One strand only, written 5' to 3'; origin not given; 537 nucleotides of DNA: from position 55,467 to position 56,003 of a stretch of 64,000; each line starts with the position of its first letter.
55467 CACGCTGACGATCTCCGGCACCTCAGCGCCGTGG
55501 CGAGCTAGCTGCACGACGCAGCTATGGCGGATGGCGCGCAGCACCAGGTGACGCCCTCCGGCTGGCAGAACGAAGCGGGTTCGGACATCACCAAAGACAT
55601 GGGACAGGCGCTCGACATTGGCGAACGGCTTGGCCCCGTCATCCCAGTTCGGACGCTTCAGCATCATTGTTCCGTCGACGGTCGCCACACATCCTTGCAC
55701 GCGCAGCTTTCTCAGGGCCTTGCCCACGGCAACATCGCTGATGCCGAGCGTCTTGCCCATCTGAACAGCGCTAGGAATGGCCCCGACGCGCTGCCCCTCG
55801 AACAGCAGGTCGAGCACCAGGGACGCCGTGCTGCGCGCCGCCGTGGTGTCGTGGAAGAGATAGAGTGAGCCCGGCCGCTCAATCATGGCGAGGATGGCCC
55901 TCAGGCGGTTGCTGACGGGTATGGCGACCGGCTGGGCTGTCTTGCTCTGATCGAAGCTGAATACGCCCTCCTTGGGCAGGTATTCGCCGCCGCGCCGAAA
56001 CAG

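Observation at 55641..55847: Integrase with a GntR-like winged-helix domain inserted in its catalytic domain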

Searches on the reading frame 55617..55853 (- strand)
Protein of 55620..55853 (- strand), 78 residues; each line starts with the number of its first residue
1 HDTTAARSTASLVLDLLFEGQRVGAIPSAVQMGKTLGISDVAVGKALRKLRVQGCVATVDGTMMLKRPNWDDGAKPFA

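Call 3: search_protein_families(library=pfam, proteins=[window:55638-55847:-], max_evalue=10)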
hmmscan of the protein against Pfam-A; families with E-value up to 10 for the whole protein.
seq(70 aa): 4 families
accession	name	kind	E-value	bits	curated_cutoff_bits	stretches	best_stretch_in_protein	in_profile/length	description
PF13545.12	HTH_Crp_2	-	0.016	15.6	27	1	26-63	24-61/70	Crp-like helix-turn-helix domain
PF12802.13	MarR_2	-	0.042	14.5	27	1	26-56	22-52/61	MarR family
PF02082.26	Rrf2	-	0.064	13.8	30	1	22-65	21-67/132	Iron-dependent Transcriptional regulator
PF01726.22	LexA_DNA_bind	-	0.14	12.4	23.7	1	20-59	21-61/65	LexA DNA binding domain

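Call 9: find_homologous_proteins(query=window:55620-55853:-, max_evalue=10)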
Query seq(78 aa) (78 aa): 2 proteins with E <= 10 among 2 candidates.
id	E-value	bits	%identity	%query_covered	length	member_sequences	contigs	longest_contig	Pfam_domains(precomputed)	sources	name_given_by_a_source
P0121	1.6e-17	81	74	78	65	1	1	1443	-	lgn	-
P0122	5.2e-8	50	82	44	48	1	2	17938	-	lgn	-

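Call 25: search_solved_structures(query=A3, max_evalue=10, show_alignments=3)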
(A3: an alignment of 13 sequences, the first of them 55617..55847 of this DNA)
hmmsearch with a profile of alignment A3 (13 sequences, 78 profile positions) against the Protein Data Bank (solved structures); distinct sequences matched with E-value up to 10: 82 (the best 60 are shown).
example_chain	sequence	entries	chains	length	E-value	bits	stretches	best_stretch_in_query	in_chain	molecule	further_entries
5yhy_A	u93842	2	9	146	0.0023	20.9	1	16-60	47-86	Zinc transport transcriptional regulator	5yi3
5yhx_A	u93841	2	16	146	0.0023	20.9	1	16-60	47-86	Zinc transport transcriptional regulator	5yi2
5yi0_B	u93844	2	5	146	0.0025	20.8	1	17-60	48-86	Zinc transport transcriptional regulator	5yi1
6sbs_A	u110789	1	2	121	0.0026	20.7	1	6-70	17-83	Regulatory protein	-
5yhz_A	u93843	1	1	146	0.0027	20.7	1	24-60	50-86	Zinc transport transcriptional regulator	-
6fi9_A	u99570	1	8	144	0.0075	19.2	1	25-60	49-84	Transcriptional regulator ZitR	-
5jlu_A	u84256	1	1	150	0.019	17.9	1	28-77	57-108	Adhesin competence repressor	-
5jls_A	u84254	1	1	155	0.021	17.8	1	28-77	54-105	Adhesin competence repressor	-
3tgn_A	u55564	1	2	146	0.022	17.7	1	28-77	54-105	Adc operon repressor AdcR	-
6ufx_A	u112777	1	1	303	0.21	14.6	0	32-50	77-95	WD repeat-containing protein 5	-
10tc_A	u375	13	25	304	0.23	14.5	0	32-50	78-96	WD repeat-containing protein 5 | WDR5 | WD repeat domain 5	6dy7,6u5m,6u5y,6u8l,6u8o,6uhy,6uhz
6pg4_A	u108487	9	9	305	0.24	14.4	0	32-50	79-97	WD repeat-containing protein 5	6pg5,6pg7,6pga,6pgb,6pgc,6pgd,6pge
6dya_A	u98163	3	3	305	0.24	14.4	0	32-50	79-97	WD repeat-containing protein 5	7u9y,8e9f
6byn_W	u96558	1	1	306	0.24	14.4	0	32-50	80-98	WD repeat-containing protein 5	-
6iam_A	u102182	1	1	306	0.24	14.4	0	32-50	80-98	WD repeat-containing protein 5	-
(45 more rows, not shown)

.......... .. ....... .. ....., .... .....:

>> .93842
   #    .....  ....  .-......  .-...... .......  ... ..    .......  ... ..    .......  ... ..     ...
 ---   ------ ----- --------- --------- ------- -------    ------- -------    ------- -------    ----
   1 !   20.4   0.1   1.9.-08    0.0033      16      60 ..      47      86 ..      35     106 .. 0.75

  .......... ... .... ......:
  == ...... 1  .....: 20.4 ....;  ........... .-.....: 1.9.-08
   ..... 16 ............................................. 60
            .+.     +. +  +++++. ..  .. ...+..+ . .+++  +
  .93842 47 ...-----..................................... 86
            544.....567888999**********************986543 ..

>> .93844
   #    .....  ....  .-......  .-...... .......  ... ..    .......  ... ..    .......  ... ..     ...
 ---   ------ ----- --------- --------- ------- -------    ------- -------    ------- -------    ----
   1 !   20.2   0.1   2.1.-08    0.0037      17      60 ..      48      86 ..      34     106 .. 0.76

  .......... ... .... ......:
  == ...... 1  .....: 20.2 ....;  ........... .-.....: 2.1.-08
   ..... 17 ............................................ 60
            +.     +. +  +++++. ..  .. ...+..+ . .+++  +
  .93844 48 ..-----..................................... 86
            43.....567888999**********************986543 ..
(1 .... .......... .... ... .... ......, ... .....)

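Call 29: predict_structure(alignment_id=A3)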
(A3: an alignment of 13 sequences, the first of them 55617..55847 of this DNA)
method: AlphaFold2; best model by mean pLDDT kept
length: 77 residues; sequences in the alignment: 13
mean_pLDDT: 75.6   pTM: 0.61
mean pLDDT of the five models: 75.6, 74.1, 73.9, 73.1, 71.8
residues with pLDDT >= 90: 3; 70-90: 55; 50-70: 7; < 50: 12
segments of 3 or more residues with pLDDT < 50: 69-77
pLDDT, mean of each block of 10 residues (from residue 1): 68 86 85 89 87 76 60 44
secondary structure, 60 per line:
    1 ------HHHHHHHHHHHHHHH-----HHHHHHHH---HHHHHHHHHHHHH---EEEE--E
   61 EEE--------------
elements in order: H7-21 H27-34 H38-50 E54-57 E60-63

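Call 33: fold_search(model_id=the predicted structure, library=pdb)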
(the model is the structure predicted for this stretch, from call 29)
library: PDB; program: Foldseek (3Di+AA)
matches with E <= 10: 1739; with E <= 0.001: 0
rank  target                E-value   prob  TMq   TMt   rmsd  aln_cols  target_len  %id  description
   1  3jso_B                6.0e-03  1.00  0.66  0.29   3.6        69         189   25  Classic Protein With a New Twist: crystal structure of a LexA repressor DNA complex (released 2010-08-18)
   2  3jsp_B                7.3e-03  1.00  0.68  0.29   3.9        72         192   24  Classic Protein With a New Twist: crystal structure of a LexA repressor DNA complex (released 2010-08-18)
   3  1jhh_A                9.4e-03  1.00  0.68  0.29   3.6        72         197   24  LEXA S119A MUTANT (released 2001-09-19)
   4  1jhf_A                1.1e-02  1.00  0.66  0.28   2.2        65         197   23  LEXA G85D MUTANT (released 2001-09-19)
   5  4wwc_B                1.5e-02  1.00  0.55  0.22   5.1        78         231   19  Crystal structure of full length YvoA in complex with palindromic operator DNA (released 2015-01-14)
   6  8trg_I                1.7e-02  1.00  0.56  0.25   2.2        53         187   26  Structure of full-length LexA bound to a RecA filament (released 2023-11-15)
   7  7b1y_A                1.8e-02  1.00  0.65  0.38   1.8        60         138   15  DtxR-like iron-dependent regulator IdeR complexed with cobalt and its consensus DNA-binding sequence (released 2021-03-03)
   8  6sbs_B                2.1e-02  1.00  0.54  0.38   4.6        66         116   21  YtrA from Sulfolobus acidocaldarius, a GntR-family transcription factor (released 2019-07-31)
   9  7b24_A                2.4e-02  1.00  0.64  0.37   1.8        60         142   15  DtxR-like iron-dependent regulator IdeR (P39G variant) complexed with cobalt and its consensus DNA-binding sequence (released 2021-03-03)
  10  1bi3_A                2.4e-02  1.00  0.63  0.25   2.1        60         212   18  STRUCTURE OF APO-AND HOLO-DIPHTHERIA TOXIN REPRESSOR (released 1999-06-22)
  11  3f8m_A                2.9e-02  1.00  0.52  0.20   4.2        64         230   22  Crystal Structure of PhnF from Mycobacterium smegmatis (released 2009-11-17)
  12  7b24_B                3.1e-02  1.00  0.64  0.24   1.8        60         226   15  DtxR-like iron-dependent regulator IdeR (P39G variant) complexed with cobalt and its consensus DNA-binding sequence (released 2021-03-03)
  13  1fwz                  3.1e-02  1.00  0.63  0.26   2.1        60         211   18  GLU20ALA DTXR (released 2001-09-25)
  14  1g3t_A                3.1e-02  1.00  0.64  0.25   2.1        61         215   18  CYS102SER DTXR (released 2001-10-25)
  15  5d4r_B                3.1e-02  1.00  0.51  0.55   3.4        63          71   21  Crystal Structure of AraR(DBD) in complex with operator ORE1 (released 2015-11-04)
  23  7b1y_B                4.3e-02  1.00  0.64  0.24   1.9        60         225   15  DtxR-like iron-dependent regulator IdeR complexed with cobalt and its consensus DNA-binding sequence (released 2021-03-03)
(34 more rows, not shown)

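Call 48: search_protein_representatives(alignment_id=A3)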
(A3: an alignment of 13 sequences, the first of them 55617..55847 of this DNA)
Query: 13 sequences, 78 profile positions. Proteins with E-value up to 0.001 (for the whole library): 22; up to 1e-10: 2; up to 1e-30: 1. The best 22 are listed.
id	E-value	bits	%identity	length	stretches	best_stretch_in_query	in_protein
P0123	4.7e-38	144.9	-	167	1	1-78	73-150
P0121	2.2e-23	97.9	-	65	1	1-58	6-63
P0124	7.8e-09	51.3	-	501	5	27-56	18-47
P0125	1.1e-08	50.8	-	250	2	11-69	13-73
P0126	1.1e-08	50.8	-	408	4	4-60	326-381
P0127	1.6e-07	47.1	-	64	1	14-47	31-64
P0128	2.0e-07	46.7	-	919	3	2-59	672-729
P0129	4.3e-06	42.5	-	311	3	24-57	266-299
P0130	3.5e-05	39.6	-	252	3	27-58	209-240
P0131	6.1e-05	38.8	-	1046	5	21-60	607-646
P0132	8.4e-05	38.3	-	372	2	28-57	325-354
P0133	1.1e-04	38.0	-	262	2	2-61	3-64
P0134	1.9e-04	37.2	-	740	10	9-54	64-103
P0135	2.8e-04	36.7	-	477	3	4-62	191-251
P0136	3.2e-04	36.5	-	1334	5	35-74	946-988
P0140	6.5e-04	35.5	-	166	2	12-59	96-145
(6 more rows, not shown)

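Call 49: search_protein_families(library=pfam, proteins=[P0123, P0124, P0125, P0126, P0128, P0129, P0130, P0132, P0133, P0140], max_evalue=0.001)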
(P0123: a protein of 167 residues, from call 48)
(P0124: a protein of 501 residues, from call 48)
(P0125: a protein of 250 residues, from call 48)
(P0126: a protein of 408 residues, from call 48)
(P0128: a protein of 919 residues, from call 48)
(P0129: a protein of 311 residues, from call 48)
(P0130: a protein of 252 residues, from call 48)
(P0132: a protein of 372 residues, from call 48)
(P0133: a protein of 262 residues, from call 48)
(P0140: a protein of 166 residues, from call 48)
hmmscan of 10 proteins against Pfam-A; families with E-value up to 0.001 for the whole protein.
P0123 (167 aa): 0 families

P0124 (501 aa): 79 families (the best 25 are shown)
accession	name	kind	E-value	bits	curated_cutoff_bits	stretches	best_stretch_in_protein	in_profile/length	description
PF13518.12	HTH_28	-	1.4e-54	182.2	25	6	175-227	1-50/52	Helix-turn-helix domain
PF13384.12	HTH_23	-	5.1e-50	166.5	24.6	6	297-330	13-46/50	Homeodomain-like domain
PF01022.26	HTH_5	-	9.2e-45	150.7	22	6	76-101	18-43/47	Bacterial regulatory protein, arsR family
PF08279.18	HTH_11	-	1e-43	147.4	25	5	134-158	19-43/55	HTH domain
PF13551.12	HTH_29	-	1.7e-41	140.6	28.1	3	69-114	7-53/64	Winged helix-turn helix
PF08281.18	Sigma70_r4_2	-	1.1e-36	124.7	25.7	5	333-368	14-49/54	Sigma-70, region 4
PF13412.12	HTH_24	-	8.8e-36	121.7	21.9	3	78-101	22-45/48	Winged helix-turn-helix DNA-binding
PF01325.25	Fe_dep_repress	-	2.3e-34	117.8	26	1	134-158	26-50/60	Iron dependent repressor, N-terminal DNA binding domain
PF12802.13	MarR_2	-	5.8e-33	113.3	27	0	187-216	19-49/61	MarR family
PF12840.13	HTH_20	-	3.7e-31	107.3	27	2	128-156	13-44/51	Helix-turn-helix domain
PF00126.33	HTH_1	-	7.2e-29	100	26.6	0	133-157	16-40/60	Bacterial regulatory helix-turn-helix protein, lysR family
PF01047.28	MarR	-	4.1e-28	97.5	24.6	0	76-101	20-45/59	MarR family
PF24034.1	DUF7343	-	4.4e-27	94.2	27.6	0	135-162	23-50/62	Domain of unknown function (DUF7343)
PF14493.12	HTH_40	-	1.5e-26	93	27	1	296-339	7-51/89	Helix-turn-helix domain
PF00196.25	GerE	-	2.5e-24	85.1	23.5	1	298-334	14-50/57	Bacterial regulatory proteins, luxR family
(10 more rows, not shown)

P0125 (250 aa): 6 families
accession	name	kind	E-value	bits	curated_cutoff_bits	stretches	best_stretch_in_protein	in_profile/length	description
PF00392.27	GntR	-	5.7e-16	58.4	27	2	9-64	4-59/64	Bacterial regulatory proteins, gntR family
PF12802.13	MarR_2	-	2.3e-08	34.5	27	0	137-171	20-52/61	MarR family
PF25213.1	HVO_A0261_N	-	3.9e-07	30.3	35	0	31-72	26-66/86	HVO_A0261 N-terminal domain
PF13545.12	HTH_Crp_2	-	2.5e-06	27.8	27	0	121-170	2-53/70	Crp-like helix-turn-helix domain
PF14502.12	HTH_41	-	2.1e-05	24.3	25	0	29-61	6-38/48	Helix-turn-helix domain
PF08279.18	HTH_11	-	0.00075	19.8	25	0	141-177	17-54/55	HTH domain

P0126 (408 aa): 13 families
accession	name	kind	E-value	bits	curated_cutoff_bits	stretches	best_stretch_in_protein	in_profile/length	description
PF00392.27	GntR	-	3.7e-33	113.4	27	4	327-380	2-58/64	Bacterial regulatory proteins, gntR family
PF12802.13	MarR_2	-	6.4e-15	55.5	27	0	128-161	27-60/61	MarR family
PF13545.12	HTH_Crp_2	-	6.8e-15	55.2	27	0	348-377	24-53/70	Crp-like helix-turn-helix domain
PF02082.26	Rrf2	-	1.5e-07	32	30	0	345-391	22-67/132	Iron-dependent Transcriptional regulator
PF01047.28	MarR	-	2e-07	31.2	24.6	0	348-378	19-49/59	MarR family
PF14502.12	HTH_41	-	1.2e-06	28.3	25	0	346-377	6-37/48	Helix-turn-helix domain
PF25213.1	HVO_A0261_N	-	2.7e-06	27.6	35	0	350-381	28-59/86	HVO_A0261 N-terminal domain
PF01022.26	HTH_5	-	1.4e-05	25.3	22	0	349-378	18-47/47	Bacterial regulatory protein, arsR family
PF13412.12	HTH_24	-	1.7e-05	24.7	21.9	0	128-152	24-48/48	Winged helix-turn-helix DNA-binding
PF24270.1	HTH_Cmi2_C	-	6.2e-05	23.7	27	0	332-378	74-120/125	Cmi2, C-terminal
PF01978.25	TrmB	-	9.1e-05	22.7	25.6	0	128-154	29-55/68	Sugar-specific transcriptional regulator TrmB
PF22979.2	HTH_69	-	0.0007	19.9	27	0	128-163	33-66/69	Winged helix-turn-helix domain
PF08100.18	Dimerisation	-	0.00086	19.5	25.6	0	348-382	42-76/93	O-methyltransferase dimerisation domain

P0128 (919 aa): 14 families
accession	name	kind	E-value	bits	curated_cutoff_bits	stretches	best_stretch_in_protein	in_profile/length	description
PF00392.27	GntR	-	2.3e-50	168.6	27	5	830-888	4-64/64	Bacterial regulatory proteins, gntR family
PF02082.26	Rrf2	-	4.5e-12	46.7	30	0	467-508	21-62/132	Iron-dependent Transcriptional regulator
PF13551.12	HTH_29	-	4.4e-09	36.8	28.1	0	773-815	13-53/64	Winged helix-turn helix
PF12802.13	MarR_2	-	1.9e-08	34.8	27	0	473-503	24-54/61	MarR family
PF08279.18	HTH_11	-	1.5e-07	31.6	25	0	778-803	20-46/55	HTH domain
PF13545.12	HTH_Crp_2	-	2.9e-06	27.6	27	0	849-883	23-56/70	Crp-like helix-turn-helix domain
PF14502.12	HTH_41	-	1.2e-05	25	25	0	772-815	5-47/48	Helix-turn-helix domain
PF13730.12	HTH_36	-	1.7e-05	24.9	25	0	545-574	26-55/55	Helix-turn-helix domain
PF25213.1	HVO_A0261_N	-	0.00011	22.5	35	0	548-576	28-56/86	HVO_A0261 N-terminal domain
PF01978.25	TrmB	-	0.00019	21.7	25.6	0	777-807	26-56/68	Sugar-specific transcriptional regulator TrmB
PF01047.28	MarR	-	0.0002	21.6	24.6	0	622-659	19-57/59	MarR family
PF13412.12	HTH_24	-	0.00024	21.1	21.9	0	548-574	21-47/48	Winged helix-turn-helix DNA-binding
PF13463.12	HTH_27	-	0.00029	21.5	22.2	0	777-820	22-67/68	Winged helix DNA-binding domain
PF13384.12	HTH_23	-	0.00078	19.6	24.6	0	776-801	20-45/50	Homeodomain-like domain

P0129 (311 aa): 32 families (the best 25 are shown)
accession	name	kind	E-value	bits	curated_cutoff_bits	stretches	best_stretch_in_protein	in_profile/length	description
PF00392.27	GntR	-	1e-48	163.3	27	4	172-224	3-55/64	Bacterial regulatory proteins, gntR family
PF12802.13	MarR_2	-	3.5e-18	66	27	1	120-155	21-59/61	MarR family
PF13412.12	HTH_24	-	2.5e-15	56.2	21.9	1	121-149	19-47/48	Winged helix-turn-helix DNA-binding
PF13545.12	HTH_Crp_2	-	2.8e-15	56.5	27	1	120-155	23-57/70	Crp-like helix-turn-helix domain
PF01325.25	Fe_dep_repress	-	1.5e-12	48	26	0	120-150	23-53/60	Iron dependent repressor, N-terminal DNA binding domain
PF08279.18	HTH_11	-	4.1e-12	46.2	25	0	124-147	20-43/55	HTH domain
PF13730.12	HTH_36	-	1.3e-11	44.6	25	1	104-149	10-55/55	Helix-turn-helix domain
PF01047.28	MarR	-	1.3e-10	41.5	24.6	0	121-151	19-49/59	MarR family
PF03428.19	RP-C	-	2.7e-10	40.8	24.4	0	120-151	72-103/175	Replication protein C N-terminal domain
PF07848.18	PaaX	-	5.4e-10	39.8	24.8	0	273-301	29-57/70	PaaX-like protein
PF13551.12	HTH_29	-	1.8e-09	38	28.1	0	121-156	14-52/64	Winged helix-turn helix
PF24270.1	HTH_Cmi2_C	-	5.4e-09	36.8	27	0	46-78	90-122/125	Cmi2, C-terminal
PF01978.25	TrmB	-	7.5e-09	35.8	25.6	0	125-160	28-61/68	Sugar-specific transcriptional regulator TrmB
PF09339.16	HTH_IclR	-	1.9e-08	34.4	22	0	123-151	22-50/52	IclR helix-turn-helix domain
PF08784.17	RPA_C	-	3.9e-08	34.4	22.6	0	271-297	73-99/106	Replication protein A C terminal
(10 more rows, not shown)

P0130 (252 aa): 42 families (the best 25 are shown)
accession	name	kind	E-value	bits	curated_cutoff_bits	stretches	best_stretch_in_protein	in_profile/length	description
PF13412.12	HTH_24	-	3e-29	100.8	21.9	3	114-159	3-48/48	Winged helix-turn-helix DNA-binding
PF08279.18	HTH_11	-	1.2e-20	73.5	25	3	116-156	2-43/55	HTH domain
PF01047.28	MarR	-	2.4e-16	59.8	24.6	2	24-70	4-50/59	MarR family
PF13404.12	HTH_AsnC-type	-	3.9e-15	55.8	27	1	117-146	6-35/42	AsnC-type helix-turn-helix domain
PF13545.12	HTH_Crp_2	-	2.8e-14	53.2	27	0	124-162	18-56/70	Crp-like helix-turn-helix domain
PF08220.18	HTH_DeoR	-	2.2e-12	47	21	0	195-240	2-47/57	DeoR-like helix-turn-helix domain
PF12802.13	MarR_2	-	7.4e-12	45.7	27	0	202-242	14-55/61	MarR family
PF25212.1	HVO_A0114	-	8e-11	42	27.6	0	15-69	14-68/84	HVO_A0114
PF25213.1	HVO_A0261_N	-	1.1e-10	41.7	35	0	113-163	10-58/86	HVO_A0261 N-terminal domain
PF01325.25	Fe_dep_repress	-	1.2e-09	38.7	26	0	35-68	20-53/60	Iron dependent repressor, N-terminal DNA binding domain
PF02082.26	Rrf2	-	3.4e-09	37.4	30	0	124-159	19-54/132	Iron-dependent Transcriptional regulator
PF12840.13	HTH_20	-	6.6e-09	36.1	27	0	26-68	7-49/51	Helix-turn-helix domain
PF04492.19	Phage_rep_O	-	8.6e-09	36.2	28.7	0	205-241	47-83/95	Bacteriophage replication protein O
PF19187.6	HTH_PafC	-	6.3e-08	32.9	32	0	27-70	8-51/115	PafC helix-turn-helix domain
PF13730.12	HTH_36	-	7.6e-08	32.5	25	0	208-237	26-55/55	Helix-turn-helix domain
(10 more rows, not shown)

P0132 (372 aa): 27 families (the best 25 are shown)
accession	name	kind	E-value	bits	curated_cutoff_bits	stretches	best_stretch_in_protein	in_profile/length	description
PF13412.12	HTH_24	-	1.2e-15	57.2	21.9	2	311-352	6-47/48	Winged helix-turn-helix DNA-binding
PF08279.18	HTH_11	-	2.9e-15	56.3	25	2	311-353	3-44/55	HTH domain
PF04326.19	SLFN_AlbA_2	-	1e-14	55.5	25.3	1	14-100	1-84/118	Schlafen, AlbA_2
PF08220.18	HTH_DeoR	-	2.3e-12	46.9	21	2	311-355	3-47/57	DeoR-like helix-turn-helix domain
PF13463.12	HTH_27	-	6.9e-09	36.3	22.2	0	225-271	8-55/68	Winged helix DNA-binding domain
PF08280.17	HTH_Mga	-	3e-08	33.9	23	1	219-260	4-45/59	M protein trans-acting positive regulator (MGA) HTH domain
PF12802.13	MarR_2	-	7.6e-08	32.8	27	0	313-356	10-54/61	MarR family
PF13404.12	HTH_AsnC-type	-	1.7e-07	31.4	27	0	311-347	6-42/42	AsnC-type helix-turn-helix domain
PF13749.12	HATPase_c_4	-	2.8e-07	30.9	26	1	115-181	1-70/89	Putative ATP-dependent DNA helicase recG C-terminal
PF01047.28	MarR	-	3.9e-07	30.3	24.6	0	312-354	7-49/59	MarR family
PF02082.26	Rrf2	-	4.9e-07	30.4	30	0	317-362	18-63/132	Iron-dependent Transcriptional regulator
PF21715.3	CggR_N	-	1.2e-06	28.5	30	0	312-353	7-48/71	CggR N-terminal DNA binding domain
PF12840.13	HTH_20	-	3.3e-06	27.4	27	0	312-354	8-50/51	Helix-turn-helix domain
PF13730.12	HTH_36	-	4.5e-06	26.8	25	0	324-352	27-55/55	Helix-turn-helix domain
PF10557.15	Cullin_Nedd8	-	5e-06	26.9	36.9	0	324-354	29-59/63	Cullin protein neddylation domain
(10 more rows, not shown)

P0133 (262 aa): 3 families
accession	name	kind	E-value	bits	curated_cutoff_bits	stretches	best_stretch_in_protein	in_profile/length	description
PF00392.27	GntR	-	8.7e-13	48.2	27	1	90-146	3-59/64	Bacterial regulatory proteins, gntR family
PF13545.12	HTH_Crp_2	-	6.6e-09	36.1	27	0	11-64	4-57/70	Crp-like helix-turn-helix domain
PF13730.12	HTH_36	-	2.7e-06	27.5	25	0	14-56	11-53/55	Helix-turn-helix domain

P0140 (166 aa): 17 families
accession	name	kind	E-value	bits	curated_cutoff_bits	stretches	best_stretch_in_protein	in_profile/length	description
PF00392.27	GntR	-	6.1e-22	77.5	27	2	89-151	2-64/64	Bacterial regulatory proteins, gntR family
PF25213.1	HVO_A0261_N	-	4.9e-11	42.8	35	2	114-161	27-73/86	HVO_A0261 N-terminal domain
PF13545.12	HTH_Crp_2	-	2e-10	40.9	27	1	91-146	2-56/70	Crp-like helix-turn-helix domain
PF12802.13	MarR_2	-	1e-08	35.7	27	0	40-74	21-55/61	MarR family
PF08279.18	HTH_11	-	8.8e-08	32.4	25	0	115-149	19-54/55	HTH domain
PF01047.28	MarR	-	1.1e-07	32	24.6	0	115-145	21-51/59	MarR family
PF14502.12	HTH_41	-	1.2e-07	31.5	25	0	38-70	5-37/48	Helix-turn-helix domain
PF13412.12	HTH_24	-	1.5e-06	28.1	21.9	0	115-142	21-48/48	Winged helix-turn-helix DNA-binding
PF01325.25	Fe_dep_repress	-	4e-06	27.4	26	1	113-145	24-56/60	Iron dependent repressor, N-terminal DNA binding domain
PF01978.25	TrmB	-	1.9e-05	24.9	25.6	0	43-77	26-60/68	Sugar-specific transcriptional regulator TrmB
PF04545.22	Sigma70_r4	-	3e-05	23.9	24.1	0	34-62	16-43/50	Sigma-70, region 4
PF13384.12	HTH_23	-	4e-05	23.7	24.6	0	41-62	19-40/50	Homeodomain-like domain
PF24034.1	DUF7343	-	6.4e-05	23.2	27.6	0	115-142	22-49/62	Domain of unknown function (DUF7343)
PF13730.12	HTH_36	-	7.4e-05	22.9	25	0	40-64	26-50/55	Helix-turn-helix domain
PF09339.16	HTH_IclR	-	0.0001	22.4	22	0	39-69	19-48/52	IclR helix-turn-helix domain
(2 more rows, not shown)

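Call 60: find_related_loci(query=A3, collection=genome_contigs, flank=6000)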
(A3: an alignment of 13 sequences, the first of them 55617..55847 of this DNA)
Query A3 (77 aa) in genome_contigs; peptide patterns used: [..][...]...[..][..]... (x = any residue, [..] = any of these).
29 stretches matched a pattern; 3 encode a relative of the query (tblastn E <= 1e-3); 3 distinct loci.
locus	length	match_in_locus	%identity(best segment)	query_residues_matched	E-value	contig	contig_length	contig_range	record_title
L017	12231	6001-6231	84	1-77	2e-41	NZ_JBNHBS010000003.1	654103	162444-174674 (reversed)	Brevundimonas diminuta strain BD39 NODE_3_length_654103_cov_34.070876, whole genome shotgun sequence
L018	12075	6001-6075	60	26-50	2e-6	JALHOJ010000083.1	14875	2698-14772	MAG: Phycisphaerales bacterium isolate bin.134_sub c_000000015622, whole genome shotgun sequence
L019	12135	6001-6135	36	26-63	1e-4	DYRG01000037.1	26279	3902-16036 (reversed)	MAG TPA_asm: Thiomargarita sp. isolate SulCav_GS10_10_37_43 SulCav_GS10_10_1825_length_26279_cov_23_881139, whole genome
